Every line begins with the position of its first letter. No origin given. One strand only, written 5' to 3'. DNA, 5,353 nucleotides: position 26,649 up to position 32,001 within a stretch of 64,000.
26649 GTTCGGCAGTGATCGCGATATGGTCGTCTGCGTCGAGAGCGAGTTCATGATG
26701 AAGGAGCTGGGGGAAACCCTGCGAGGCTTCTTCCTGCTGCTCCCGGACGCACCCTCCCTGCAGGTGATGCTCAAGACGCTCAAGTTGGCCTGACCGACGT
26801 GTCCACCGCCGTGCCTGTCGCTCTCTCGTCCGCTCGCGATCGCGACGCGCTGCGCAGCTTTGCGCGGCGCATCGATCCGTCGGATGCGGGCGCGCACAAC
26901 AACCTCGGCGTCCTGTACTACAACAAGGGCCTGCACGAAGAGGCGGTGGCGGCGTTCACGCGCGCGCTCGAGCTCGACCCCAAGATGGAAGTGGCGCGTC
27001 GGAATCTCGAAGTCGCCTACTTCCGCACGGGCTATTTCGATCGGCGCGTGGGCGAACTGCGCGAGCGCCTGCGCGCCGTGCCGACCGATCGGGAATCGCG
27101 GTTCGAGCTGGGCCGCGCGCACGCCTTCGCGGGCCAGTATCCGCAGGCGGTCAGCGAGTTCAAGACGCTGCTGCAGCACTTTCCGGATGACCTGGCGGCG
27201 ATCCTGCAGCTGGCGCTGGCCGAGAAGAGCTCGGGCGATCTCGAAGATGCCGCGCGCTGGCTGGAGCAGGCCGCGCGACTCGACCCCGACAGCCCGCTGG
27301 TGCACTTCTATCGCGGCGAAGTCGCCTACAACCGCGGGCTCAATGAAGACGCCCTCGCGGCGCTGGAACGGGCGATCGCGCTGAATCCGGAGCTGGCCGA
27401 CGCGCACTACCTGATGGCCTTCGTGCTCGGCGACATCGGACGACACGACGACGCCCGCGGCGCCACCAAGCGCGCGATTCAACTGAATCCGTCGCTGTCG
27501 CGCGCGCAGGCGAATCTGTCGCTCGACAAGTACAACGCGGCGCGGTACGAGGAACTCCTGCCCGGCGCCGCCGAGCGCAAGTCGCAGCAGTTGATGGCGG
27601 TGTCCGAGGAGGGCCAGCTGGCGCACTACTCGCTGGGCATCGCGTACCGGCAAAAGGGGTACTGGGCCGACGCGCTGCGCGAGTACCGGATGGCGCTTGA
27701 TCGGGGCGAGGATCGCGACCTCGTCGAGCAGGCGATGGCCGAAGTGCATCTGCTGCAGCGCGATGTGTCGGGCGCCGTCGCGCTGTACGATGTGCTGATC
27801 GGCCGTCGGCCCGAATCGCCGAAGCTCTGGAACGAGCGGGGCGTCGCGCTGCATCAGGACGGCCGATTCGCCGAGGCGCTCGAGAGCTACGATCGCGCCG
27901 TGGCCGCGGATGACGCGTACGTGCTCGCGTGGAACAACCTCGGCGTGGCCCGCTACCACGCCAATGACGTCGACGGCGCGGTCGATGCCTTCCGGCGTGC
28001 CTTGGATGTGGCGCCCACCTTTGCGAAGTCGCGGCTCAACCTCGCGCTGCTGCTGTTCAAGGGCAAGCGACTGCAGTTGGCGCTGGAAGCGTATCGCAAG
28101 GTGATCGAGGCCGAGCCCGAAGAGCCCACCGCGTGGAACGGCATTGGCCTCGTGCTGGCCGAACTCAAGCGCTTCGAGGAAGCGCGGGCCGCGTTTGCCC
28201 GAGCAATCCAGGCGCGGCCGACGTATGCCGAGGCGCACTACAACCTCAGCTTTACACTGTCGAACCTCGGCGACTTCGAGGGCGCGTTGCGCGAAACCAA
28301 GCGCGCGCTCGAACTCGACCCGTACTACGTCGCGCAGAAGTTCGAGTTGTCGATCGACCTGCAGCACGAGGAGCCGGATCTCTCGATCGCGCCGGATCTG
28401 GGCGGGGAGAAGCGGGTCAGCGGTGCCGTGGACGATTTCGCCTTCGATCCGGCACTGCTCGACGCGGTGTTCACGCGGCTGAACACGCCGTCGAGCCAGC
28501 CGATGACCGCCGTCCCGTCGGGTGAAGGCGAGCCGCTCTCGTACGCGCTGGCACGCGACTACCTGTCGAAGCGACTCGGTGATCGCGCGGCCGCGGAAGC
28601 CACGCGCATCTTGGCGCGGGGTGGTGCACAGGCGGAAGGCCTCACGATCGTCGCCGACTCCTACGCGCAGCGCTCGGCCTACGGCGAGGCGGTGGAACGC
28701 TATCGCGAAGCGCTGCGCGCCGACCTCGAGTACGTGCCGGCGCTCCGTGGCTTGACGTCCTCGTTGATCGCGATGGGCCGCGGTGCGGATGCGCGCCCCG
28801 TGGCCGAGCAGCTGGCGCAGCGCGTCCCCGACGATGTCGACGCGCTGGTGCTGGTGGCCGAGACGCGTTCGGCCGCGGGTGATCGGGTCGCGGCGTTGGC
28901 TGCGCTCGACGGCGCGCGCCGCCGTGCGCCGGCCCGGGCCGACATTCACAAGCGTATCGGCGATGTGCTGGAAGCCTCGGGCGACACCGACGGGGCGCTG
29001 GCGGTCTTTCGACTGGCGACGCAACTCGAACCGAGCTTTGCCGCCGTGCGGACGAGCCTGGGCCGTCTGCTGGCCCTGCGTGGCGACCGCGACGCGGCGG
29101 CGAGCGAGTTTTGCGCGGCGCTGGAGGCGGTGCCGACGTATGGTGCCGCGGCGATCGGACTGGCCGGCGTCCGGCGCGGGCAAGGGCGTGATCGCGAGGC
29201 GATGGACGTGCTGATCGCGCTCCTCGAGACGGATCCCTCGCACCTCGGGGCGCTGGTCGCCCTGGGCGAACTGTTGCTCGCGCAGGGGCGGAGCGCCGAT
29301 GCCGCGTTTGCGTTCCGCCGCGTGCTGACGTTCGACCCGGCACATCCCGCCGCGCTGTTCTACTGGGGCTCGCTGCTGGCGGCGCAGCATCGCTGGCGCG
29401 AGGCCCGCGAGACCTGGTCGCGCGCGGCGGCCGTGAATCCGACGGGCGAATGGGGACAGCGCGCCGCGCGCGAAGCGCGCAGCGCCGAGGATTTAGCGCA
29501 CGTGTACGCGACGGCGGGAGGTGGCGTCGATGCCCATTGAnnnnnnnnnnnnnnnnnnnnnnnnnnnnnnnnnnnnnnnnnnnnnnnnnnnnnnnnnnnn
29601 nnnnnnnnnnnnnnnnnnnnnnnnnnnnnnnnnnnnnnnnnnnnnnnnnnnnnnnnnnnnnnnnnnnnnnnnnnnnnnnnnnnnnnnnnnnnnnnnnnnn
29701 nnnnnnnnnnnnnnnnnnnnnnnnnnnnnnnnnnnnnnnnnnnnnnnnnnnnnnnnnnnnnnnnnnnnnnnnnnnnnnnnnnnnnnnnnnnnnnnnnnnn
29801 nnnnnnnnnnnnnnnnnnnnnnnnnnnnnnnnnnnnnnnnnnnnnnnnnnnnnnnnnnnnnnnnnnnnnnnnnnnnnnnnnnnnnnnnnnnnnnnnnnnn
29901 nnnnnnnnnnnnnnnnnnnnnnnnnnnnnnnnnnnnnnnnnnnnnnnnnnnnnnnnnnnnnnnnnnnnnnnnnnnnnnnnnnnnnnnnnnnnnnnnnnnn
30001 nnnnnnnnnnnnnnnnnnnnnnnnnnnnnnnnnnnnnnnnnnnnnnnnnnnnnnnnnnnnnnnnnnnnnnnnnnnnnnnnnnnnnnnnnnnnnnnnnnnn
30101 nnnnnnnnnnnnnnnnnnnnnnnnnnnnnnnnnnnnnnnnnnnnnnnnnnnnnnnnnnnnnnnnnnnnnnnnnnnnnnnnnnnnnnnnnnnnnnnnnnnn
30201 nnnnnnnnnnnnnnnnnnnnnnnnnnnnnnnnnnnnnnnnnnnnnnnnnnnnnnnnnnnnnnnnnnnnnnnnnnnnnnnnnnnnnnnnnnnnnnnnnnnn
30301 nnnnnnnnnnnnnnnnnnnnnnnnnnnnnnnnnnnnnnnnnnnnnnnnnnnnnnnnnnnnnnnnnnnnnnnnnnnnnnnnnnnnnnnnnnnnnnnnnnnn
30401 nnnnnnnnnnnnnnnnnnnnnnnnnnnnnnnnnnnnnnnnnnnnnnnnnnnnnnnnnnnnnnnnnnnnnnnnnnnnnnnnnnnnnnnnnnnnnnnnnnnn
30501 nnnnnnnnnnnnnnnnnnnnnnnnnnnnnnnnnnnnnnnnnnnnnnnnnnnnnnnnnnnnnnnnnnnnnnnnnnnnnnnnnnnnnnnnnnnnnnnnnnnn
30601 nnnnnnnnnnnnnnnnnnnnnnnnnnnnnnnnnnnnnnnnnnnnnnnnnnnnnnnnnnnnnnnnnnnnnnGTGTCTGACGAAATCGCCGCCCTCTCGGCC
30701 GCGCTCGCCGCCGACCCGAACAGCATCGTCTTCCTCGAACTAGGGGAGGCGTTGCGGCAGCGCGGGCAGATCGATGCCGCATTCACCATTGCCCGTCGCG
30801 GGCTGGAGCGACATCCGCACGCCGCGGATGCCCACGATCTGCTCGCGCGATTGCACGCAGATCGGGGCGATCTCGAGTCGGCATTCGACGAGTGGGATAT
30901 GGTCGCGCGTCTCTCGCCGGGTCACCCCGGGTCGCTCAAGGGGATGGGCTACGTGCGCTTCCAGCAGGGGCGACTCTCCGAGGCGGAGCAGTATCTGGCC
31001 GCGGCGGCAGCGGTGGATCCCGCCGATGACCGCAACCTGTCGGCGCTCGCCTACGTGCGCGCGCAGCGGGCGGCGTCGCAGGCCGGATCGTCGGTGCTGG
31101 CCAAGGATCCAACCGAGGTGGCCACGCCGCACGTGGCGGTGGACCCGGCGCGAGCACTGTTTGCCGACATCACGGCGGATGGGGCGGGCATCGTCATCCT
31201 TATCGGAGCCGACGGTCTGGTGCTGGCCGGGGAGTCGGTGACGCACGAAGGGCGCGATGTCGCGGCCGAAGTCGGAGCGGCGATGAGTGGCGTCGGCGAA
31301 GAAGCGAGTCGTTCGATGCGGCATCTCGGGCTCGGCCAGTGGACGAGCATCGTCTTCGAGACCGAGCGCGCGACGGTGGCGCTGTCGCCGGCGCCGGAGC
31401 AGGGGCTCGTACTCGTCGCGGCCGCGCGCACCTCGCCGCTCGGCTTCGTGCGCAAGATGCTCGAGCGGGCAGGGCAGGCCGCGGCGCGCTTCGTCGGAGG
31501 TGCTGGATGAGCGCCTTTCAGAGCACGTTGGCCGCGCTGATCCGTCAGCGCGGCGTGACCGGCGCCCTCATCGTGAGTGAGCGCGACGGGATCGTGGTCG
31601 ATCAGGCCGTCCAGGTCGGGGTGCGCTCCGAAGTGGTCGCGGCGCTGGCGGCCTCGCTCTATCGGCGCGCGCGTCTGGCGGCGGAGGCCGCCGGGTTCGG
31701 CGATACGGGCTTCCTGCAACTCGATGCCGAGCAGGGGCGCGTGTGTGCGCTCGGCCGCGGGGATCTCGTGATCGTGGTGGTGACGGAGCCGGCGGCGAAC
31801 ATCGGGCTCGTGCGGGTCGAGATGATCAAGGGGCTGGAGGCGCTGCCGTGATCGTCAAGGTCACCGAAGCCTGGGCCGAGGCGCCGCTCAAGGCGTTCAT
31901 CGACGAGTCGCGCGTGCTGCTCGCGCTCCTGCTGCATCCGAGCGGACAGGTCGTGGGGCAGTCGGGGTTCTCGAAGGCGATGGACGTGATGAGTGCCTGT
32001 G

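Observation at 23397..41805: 19-gene, 18.4-kb gap-free operon nesting an MglA/MglB polarity-GTPase core inside a complete Che pathway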

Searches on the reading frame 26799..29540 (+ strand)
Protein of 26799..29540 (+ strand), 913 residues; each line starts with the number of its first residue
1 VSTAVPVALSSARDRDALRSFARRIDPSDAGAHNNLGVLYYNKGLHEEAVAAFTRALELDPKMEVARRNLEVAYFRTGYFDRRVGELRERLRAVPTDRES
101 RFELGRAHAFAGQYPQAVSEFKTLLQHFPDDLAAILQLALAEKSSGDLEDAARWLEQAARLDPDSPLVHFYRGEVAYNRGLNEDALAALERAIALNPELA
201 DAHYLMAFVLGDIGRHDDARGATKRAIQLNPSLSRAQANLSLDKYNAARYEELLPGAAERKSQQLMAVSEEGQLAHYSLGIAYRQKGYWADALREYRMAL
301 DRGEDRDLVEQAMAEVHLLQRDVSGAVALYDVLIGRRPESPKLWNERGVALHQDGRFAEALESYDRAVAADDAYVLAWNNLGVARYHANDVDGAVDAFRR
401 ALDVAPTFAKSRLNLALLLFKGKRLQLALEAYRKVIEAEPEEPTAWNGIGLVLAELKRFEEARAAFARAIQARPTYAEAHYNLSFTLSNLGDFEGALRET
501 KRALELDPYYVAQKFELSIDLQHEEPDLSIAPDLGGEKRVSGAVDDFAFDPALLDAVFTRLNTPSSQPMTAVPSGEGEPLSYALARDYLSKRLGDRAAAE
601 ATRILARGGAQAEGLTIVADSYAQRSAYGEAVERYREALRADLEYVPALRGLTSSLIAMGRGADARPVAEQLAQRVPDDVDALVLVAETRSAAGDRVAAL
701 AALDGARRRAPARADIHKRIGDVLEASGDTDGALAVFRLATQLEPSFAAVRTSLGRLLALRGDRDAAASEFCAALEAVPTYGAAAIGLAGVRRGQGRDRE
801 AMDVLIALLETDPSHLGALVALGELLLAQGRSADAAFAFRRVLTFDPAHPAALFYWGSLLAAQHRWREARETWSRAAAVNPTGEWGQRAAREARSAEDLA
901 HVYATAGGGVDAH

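Call 4: search_protein_families(library=pfam, proteins=[window:26799-29540:+], max_evalue=0.01)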
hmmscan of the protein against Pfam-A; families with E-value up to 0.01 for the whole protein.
window:26799-29540:+ (913 aa): 29 families (the best 25 are shown)
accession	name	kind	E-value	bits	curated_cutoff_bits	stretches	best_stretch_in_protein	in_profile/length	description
PF07719.23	TPR_2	-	6.1e-79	254.2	27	11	31-62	2-33/34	Tetratricopeptide repeat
PF00515.34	TPR_1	-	1.5e-70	230.8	27.8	8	32-62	3-33/34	Tetratricopeptide repeat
PF13414.12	TPR_11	-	2.8e-64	213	26.8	6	173-213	1-41/42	TPR repeat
PF13432.12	TPR_16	-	1.7e-59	198.2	32.7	9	413-476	1-64/65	Tetratricopeptide repeat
PF14559.12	TPR_19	-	1.6e-53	179.4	25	11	111-169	4-62/68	Tetratricopeptide repeat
PF13428.12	TPR_14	-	1.5e-49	161.7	23.5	5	133-174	2-43/44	Tetratricopeptide repeat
PF13181.12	TPR_8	-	3.2e-48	158.2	25.7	2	31-62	2-33/34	Tetratricopeptide repeat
PF13431.12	TPR_17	-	4.1e-48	158.1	24.4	2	466-497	2-33/34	Tetratricopeptide repeat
PF13424.12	TPR_12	-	1.2e-32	112.3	30.1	5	443-506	3-67/77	Tetratricopeptide repeat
PF13174.12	TPR_6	-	9.6e-31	104.8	26.3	0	412-440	3-31/33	Tetratricopeptide repeat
PF13371.12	TPR_9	-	6e-25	87.5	35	4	316-371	4-59/73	Tetratricopeptide repeat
PF24575.1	TPR_Slam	-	8.4e-23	81.2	35.2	1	363-425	37-97/104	Surface lipoprotein assembly modifier, N-terminal TPR repeats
PF23914.1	TPR_CcmH_CycH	-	1e-22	81.1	42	2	426-492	36-99/158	Cytochrome c-type biogenesis protein H TPR domain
PF13176.12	TPR_7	-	2e-19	68.4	27.9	0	32-62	1-31/36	Tetratricopeptide repeat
PF12895.13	ANAPC3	-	2.4e-18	66.6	27.2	1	147-223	4-79/82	Anaphase-promoting complex, cyclosome, subunit 3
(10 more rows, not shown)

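Call 54: search_protein_families(library=ncbifam, proteins=[window:26799-29540:+], max_evalue=0.001)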
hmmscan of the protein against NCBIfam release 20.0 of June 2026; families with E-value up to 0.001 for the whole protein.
window:26799-29540:+ (913 aa): 29 families (the best 25 are shown)
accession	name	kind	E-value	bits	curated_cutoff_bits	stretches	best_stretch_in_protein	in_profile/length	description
NF040959.1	MamA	equivalog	2.6e-68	229.5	200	6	380-507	76-203/204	magnetosome protein MamA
TIGR02917.1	PEP_TPR_lipo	equivalog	9.2e-65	219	312.2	4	582-881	435-734/899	XrtA/PEP-CTERM system TPR-repeat protein PrsT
TIGR02521.1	type_IV_pilW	equivalog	2e-54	184.7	154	3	274-425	32-185/234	type IV pilus biogenesis/stability protein PilW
NF033762.1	social_mot_Tgl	equivalog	7.3e-48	163.1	225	5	275-418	33-179/252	social motility TPR repeat lipoprotein Tgl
NF033920.0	C39_PA2778_fam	equivalog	1.3e-41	142.8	150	2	424-508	171-255/255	PA2778 family cysteine peptidase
TIGR02552.1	LcrH_SycD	equivalog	5.9e-34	116.7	104.8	3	111-198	31-118/136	SycD/LcrH family type III secretion system chaperone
NF033758.1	gliding_GltE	equivalog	4.2e-33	114.9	225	3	348-519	93-265/411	adventurous gliding motility TPR repeat lipoprotein GltE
NF008391.2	PRK11189.1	equivalog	1e-28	100.7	250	3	341-443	65-167/297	lipoprotein NlpI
NF002725.1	PRK02603.1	equivalog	1.2e-23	83.9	143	2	32-85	74-127/173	photosystem I assembly protein Ycf3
NF047371.1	FlcA_CTERM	equivalog_domain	6.9e-22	77.7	300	1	334-437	431-535/646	periplasmic flagellar collar protein FlcA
TIGR03939.1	PGA_TPR_OMP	equivalog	8.3e-22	77.2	366.65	1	388-509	66-186/800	poly-beta-1,6 N-acetyl-D-glucosamine export porin PgaA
TIGR00990.1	3a0801s09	subfamily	8.1e-21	74.3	757.25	2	25-199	326-500/615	mitochondrial import receptor subunit TOM70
NF047507.1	TPR_BatC_Lepto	exception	3.6e-20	72.4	175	1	31-71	97-137/214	TPR repeat-containing protein BatC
TIGR02795.1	tol_pal_ybgF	equivalog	1.7e-18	67.3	90.1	0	821-879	44-105/119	tol-pal system protein YbgF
NF008520.0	PRK11447.1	equivalog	5.4e-16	57.6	858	2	777-881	266-367/1157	cellulose synthase complex outer membrane protein BcsC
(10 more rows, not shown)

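Call 71: search_protein_families(library=padloc, proteins=[window:26799-29540:+], max_evalue=0.001)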
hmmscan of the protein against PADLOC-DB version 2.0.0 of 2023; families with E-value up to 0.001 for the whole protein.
window:26799-29540:+ (913 aa): 2 families
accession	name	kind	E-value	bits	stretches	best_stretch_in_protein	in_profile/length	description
PDLC01101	PrimPol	-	2.3e-10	37.8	1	413-479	37-103/490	adaptation polymerase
PDLC01172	TPR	-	4.5e-05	20.5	0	449-489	90-130/448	TPR repeats containing protein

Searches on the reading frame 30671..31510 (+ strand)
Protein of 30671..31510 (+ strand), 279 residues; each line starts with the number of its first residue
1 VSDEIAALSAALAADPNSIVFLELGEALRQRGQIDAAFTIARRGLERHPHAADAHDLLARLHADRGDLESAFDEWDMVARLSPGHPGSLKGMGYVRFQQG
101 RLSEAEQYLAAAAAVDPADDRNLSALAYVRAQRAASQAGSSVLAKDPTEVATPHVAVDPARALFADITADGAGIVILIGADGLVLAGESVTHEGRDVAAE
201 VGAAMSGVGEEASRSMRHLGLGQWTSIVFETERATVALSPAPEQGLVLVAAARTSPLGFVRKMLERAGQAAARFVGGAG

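Call 4: search_protein_families(library=pfam, proteins=[window:30671-31510:+], max_evalue=0.01)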
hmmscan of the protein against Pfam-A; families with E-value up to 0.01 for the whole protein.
window:30671-31510:+ (279 aa): 15 families
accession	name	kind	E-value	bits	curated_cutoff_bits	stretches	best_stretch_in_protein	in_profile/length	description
PF13428.12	TPR_14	-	6.8e-12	45.3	23.5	2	22-61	5-44/44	Tetratricopeptide repeat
PF07719.23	TPR_2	-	5.6e-10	39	27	0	89-118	4-33/34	Tetratricopeptide repeat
PF14559.12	TPR_19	-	5.9e-09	36.6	25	2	65-125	4-63/68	Tetratricopeptide repeat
PF03259.23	Robl_LC7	-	5.1e-07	29.8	23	1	174-249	17-89/91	Roadblock/LC7 domain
PF13432.12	TPR_16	-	8.6e-07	29.7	32.7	1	22-86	1-65/65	Tetratricopeptide repeat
PF13431.12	TPR_17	-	5.2e-06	26.8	24.4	0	42-71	3-32/34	Tetratricopeptide repeat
PF13371.12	TPR_9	-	1.7e-05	25.2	35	1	60-121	3-63/73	Tetratricopeptide repeat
PF23914.1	TPR_CcmH_CycH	-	3.3e-05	24.2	42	0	7-83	72-152/158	Cytochrome c-type biogenesis protein H TPR domain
PF13424.12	TPR_12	-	4.5e-05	24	30.1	0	22-72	7-65/77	Tetratricopeptide repeat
PF00515.34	TPR_1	-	7.2e-05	22.9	27.8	0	89-117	4-32/34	Tetratricopeptide repeat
PF13374.12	TPR_10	-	0.00029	21.2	27.5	0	24-48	8-32/42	Tetratricopeptide repeat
PF12895.13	ANAPC3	-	0.00032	21.3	27.2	0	31-110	2-80/82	Anaphase-promoting complex, cyclosome, subunit 3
PF13181.12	TPR_8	-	0.00048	20.5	25.7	0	92-118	7-33/34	Tetratricopeptide repeat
PF13414.12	TPR_11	-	0.0023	18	26.8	0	93-130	1-38/42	TPR repeat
PF13174.12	TPR_6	-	0.0024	18.9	26.3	0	21-49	3-31/33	Tetratricopeptide repeat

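Call 54: search_protein_families(library=ncbifam, proteins=[window:30671-31510:+], max_evalue=0.001)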
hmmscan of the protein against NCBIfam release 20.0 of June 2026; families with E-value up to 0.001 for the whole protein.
window:30671-31510:+ (279 aa): 9 families
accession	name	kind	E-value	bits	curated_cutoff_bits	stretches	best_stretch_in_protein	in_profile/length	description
TIGR02917.1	PEP_TPR_lipo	equivalog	3.9e-09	35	312.2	1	5-144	417-557/899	XrtA/PEP-CTERM system TPR-repeat protein PrsT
TIGR02521.1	type_IV_pilW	equivalog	1.8e-07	31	154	1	22-114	35-127/234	type IV pilus biogenesis/stability protein PilW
TIGR03939.1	PGA_TPR_OMP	equivalog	4e-05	22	366.65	0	38-134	73-168/800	poly-beta-1,6 N-acetyl-D-glucosamine export porin PgaA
TIGR00990.1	3a0801s09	subfamily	6.9e-05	21.7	757.25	0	90-145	546-603/615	mitochondrial import receptor subunit TOM70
NF052415.1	T3SS_chap_SctY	equivalog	0.00015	22.2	70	0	88-138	8-58/106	type III secretion apparatus assembly chaperone SctY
NF033920.0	C39_PA2778_fam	equivalog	0.00034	20.1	150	0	70-142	174-246/255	PA2778 family cysteine peptidase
NF008757.0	PRK11788.1-5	equivalog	0.00052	19.3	363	1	22-140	184-303/388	lipopolysaccharide assembly protein LapB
NF040959.1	MamA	equivalog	0.00062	19.3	200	0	7-74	127-195/204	magnetosome protein MamA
NF008520.0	PRK11447.1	equivalog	0.00092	17.1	858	0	20-145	575-696/1157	cellulose synthase complex outer membrane protein BcsC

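Call 70: search_solved_structures(query=window:30671-31510:+, max_evalue=1)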
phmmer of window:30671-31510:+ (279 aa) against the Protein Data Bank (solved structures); distinct sequences matched with E-value up to 1: 86 (the best 60 are shown).
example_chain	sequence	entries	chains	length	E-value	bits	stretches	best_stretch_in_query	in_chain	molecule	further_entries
9qhb_A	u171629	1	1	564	1.8e-32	116.5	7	9-118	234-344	Engineered tetratricopeptide repeat protein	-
9qhc_A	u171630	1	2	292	1e-22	84.5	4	10-118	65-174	Engineered tetratricopeptide repeat protein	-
7ntf_A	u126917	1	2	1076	3e-21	79.7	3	5-133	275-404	Isoform 1 of UDP-N-acetylglucosamine--peptide N-acetylglucosaminyltransferase 110 kDa subu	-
7yeh_B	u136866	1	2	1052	6.8e-21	78.5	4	5-133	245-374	UDP-N-acetylglucosamine--peptide N-acetylglucosaminyltransferase 110 kDa subunit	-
7yea_A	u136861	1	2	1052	6.9e-21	78.5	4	5-133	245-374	UDP-N-acetylglucosamine--peptide N-acetylglucosaminyltransferase 110 kDa subunit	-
8bu0_A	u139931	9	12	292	3.6e-19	72.9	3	10-119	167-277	Consensus tetratricopeptide repeat protein | Crystal structure of an 8-repeat consensus TPR superhelix with Zinc. | Monomer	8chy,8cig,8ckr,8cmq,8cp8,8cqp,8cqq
1w3b_A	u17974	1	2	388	6.6e-18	68.7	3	5-107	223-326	UDP-N-ACETYLGLUCOSAMINE--PEPTIDE N-ACETYLGLUCOSAMINYLTRANSFERASE 110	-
6eou_A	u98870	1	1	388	8.9e-18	68.3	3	5-107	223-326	UDP-N-acetylglucosamine--peptide N-acetylglucosaminyltransferase 110 kDa subunit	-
7obi_A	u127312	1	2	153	6.6e-14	55.6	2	23-119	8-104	CTPR-rv4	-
9gzg_A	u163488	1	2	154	1.5e-13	54.4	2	21-117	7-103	Engineered CTPR protein with glutamic acids for conductivity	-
7y4i_A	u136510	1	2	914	3.1e-11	46.9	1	23-117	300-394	Probable UDP-N-acetylglucosamine--peptide N-acetylglucosaminyltransferase SPINDLY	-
8dtf_A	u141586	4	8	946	3.7e-11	46.6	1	23-117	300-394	Probable UDP-N-acetylglucosamine--peptide N-acetylglucosaminyltransferase SPINDLY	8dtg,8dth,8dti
5lvv_A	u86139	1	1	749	4.6e-08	36.5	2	21-89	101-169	UDP-N-acetylglucosamine--peptide N-acetylglucosaminyltransferase 110 kDa subunit,UDP-N-ace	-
5lwv_A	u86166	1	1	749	5.8e-08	36.1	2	21-89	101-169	Host cell factor 1,UDP-N-acetylglucosamine--peptide N-acetylglucosaminyltransferase 110 kD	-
6tka_AAA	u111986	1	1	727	6e-08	36.1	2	21-89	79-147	UDP-N-acetylglucosamine--peptide N-acetylglucosaminyltransferase 110 kDa subunit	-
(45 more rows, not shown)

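Call 71: search_protein_families(library=padloc, proteins=[window:30671-31510:+], max_evalue=0.001)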
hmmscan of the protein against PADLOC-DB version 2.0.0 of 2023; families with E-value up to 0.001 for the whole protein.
window:30671-31510:+ (279 aa): 0 families

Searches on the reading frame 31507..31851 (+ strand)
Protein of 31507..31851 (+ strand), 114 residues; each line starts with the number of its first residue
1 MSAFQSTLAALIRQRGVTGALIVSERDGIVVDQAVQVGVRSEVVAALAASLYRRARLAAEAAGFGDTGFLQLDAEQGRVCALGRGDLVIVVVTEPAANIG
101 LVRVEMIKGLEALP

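Call 4: search_protein_families(library=pfam, proteins=[window:31507-31851:+], max_evalue=0.01)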
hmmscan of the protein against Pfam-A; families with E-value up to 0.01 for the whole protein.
window:31507-31851:+ (114 aa): 1 family
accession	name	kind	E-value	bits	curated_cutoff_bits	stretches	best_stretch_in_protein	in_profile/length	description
PF03259.23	Robl_LC7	-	2.1e-06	27.8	23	1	6-92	4-90/91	Roadblock/LC7 domain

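Call 54: search_protein_families(library=ncbifam, proteins=[window:31507-31851:+], max_evalue=0.001)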
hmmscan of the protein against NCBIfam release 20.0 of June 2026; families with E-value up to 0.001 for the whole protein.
window:31507-31851:+ (114 aa): 0 families

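Call 69: search_solved_structures(query=window:31507-31851:+, max_evalue=5)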
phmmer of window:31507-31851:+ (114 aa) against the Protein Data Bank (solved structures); distinct sequences matched with E-value up to 5: 15.
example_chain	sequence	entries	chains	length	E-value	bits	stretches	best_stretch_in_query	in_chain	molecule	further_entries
7yh1_D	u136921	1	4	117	3.2e-07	33.7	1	3-113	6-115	Roadblock/LC7 domain protein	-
7f8f_A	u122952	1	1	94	0.0011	22.3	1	5-92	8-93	Robl_LC7 domain-containing protein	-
7kzm_J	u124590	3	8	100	0.011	19.2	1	1-97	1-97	Dynein light chain roadblock LC7b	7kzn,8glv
1z09_A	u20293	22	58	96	0.13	15.7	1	2-95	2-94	Dynein light chain 2A, cytoplasmic | Dynein light chain roadblock-type 1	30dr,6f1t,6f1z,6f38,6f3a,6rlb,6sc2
2e8j_A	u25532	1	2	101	0.15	15.5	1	2-95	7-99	Dynein light chain 2A, cytoplasmic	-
9dgr_k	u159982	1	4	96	0.15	15.4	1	2-95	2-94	Dynein light chain roadblock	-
2hz5_A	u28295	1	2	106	0.18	15.2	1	2-95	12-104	Dynein light chain 2A, cytoplasmic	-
2b95_A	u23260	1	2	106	0.18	15.2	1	2-95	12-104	Dynein light chain 2A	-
3l7h_A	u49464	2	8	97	0.3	14.5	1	5-95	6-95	RE64145p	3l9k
1y4o_A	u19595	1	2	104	0.86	13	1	5-95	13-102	Dynein light chain 2A, cytoplasmic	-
7agr_A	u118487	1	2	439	0.98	12.9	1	6-99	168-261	Mycocerosic acid synthase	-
7agq_A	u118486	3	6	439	1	12.8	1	5-99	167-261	Mycocerosic acid synthase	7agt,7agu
7agp_A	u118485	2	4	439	1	12.8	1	5-99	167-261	Mycocerosic acid synthase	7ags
9d2z_A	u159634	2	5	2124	3.7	11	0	5-99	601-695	Mycocerosic acid synthase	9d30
9d2y_A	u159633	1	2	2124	3.7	11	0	5-99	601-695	Multifunctional mycocerosic acid synthase membrane-associated MAS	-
